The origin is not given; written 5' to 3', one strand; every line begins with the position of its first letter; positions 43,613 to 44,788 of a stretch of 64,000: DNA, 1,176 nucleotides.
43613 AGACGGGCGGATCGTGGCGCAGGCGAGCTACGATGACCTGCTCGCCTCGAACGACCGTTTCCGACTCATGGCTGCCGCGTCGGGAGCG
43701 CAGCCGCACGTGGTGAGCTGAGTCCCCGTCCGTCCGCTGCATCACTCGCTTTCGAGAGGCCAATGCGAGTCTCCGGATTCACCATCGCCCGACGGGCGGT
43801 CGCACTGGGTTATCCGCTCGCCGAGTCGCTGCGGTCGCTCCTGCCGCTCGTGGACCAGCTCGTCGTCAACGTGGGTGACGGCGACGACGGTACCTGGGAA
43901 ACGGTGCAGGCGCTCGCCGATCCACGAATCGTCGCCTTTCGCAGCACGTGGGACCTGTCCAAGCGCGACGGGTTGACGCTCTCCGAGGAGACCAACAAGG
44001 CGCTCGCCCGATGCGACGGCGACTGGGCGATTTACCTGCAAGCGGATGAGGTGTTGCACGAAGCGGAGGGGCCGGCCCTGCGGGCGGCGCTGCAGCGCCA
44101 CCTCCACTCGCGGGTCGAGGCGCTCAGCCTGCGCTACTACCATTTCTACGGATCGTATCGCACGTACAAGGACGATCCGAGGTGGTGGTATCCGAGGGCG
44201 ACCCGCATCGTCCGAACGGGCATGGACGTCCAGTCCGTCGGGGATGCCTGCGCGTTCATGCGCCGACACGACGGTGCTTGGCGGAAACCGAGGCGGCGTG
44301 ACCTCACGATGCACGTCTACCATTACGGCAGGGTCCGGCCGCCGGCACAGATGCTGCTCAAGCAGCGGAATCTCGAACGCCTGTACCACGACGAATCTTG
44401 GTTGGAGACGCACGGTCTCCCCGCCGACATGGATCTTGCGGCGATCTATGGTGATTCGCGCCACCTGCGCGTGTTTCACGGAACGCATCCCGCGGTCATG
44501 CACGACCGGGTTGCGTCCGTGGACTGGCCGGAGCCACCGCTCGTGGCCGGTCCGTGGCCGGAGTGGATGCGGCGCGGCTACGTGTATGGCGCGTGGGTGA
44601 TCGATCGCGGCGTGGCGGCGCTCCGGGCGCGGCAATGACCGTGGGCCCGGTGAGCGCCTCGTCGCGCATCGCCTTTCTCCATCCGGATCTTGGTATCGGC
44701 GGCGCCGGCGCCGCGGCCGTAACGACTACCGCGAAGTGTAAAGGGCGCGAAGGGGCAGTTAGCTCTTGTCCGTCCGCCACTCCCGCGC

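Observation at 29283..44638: A methylation-heavy glycan island is translationally coupled to lptF/lptG and carries an MsbA/PglK-like exporter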

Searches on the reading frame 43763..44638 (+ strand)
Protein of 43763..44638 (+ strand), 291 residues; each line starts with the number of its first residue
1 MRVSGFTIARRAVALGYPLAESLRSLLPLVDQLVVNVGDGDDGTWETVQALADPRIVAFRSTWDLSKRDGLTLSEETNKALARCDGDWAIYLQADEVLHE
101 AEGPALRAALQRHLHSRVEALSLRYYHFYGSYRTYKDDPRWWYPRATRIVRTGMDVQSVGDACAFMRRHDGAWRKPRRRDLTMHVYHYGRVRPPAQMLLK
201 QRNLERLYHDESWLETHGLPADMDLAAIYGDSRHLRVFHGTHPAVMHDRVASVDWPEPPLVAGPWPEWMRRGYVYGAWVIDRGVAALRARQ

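Call 7: search_protein_families(library=pfam, proteins=[window:43763-44638:+], max_evalue=0.01)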
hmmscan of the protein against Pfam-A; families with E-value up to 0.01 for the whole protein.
window:43763-44638:+ (291 aa): 2 families
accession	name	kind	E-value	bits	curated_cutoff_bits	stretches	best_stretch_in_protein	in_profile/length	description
PF13704.12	Glyco_tranf_2_4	-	4e-06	27.7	27.5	1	23-102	11-88/98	Glycosyl transferase family 2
PF00535.33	Glycos_transf_2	-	4e-05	24.1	23.3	1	21-168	15-161/168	Glycosyl transferase family 2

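Call 10: search_protein_families(library=ncbifam, proteins=[window:43763-44638:+], max_evalue=0.001)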
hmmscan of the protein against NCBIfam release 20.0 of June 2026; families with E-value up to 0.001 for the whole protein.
window:43763-44638:+ (291 aa): 0 families
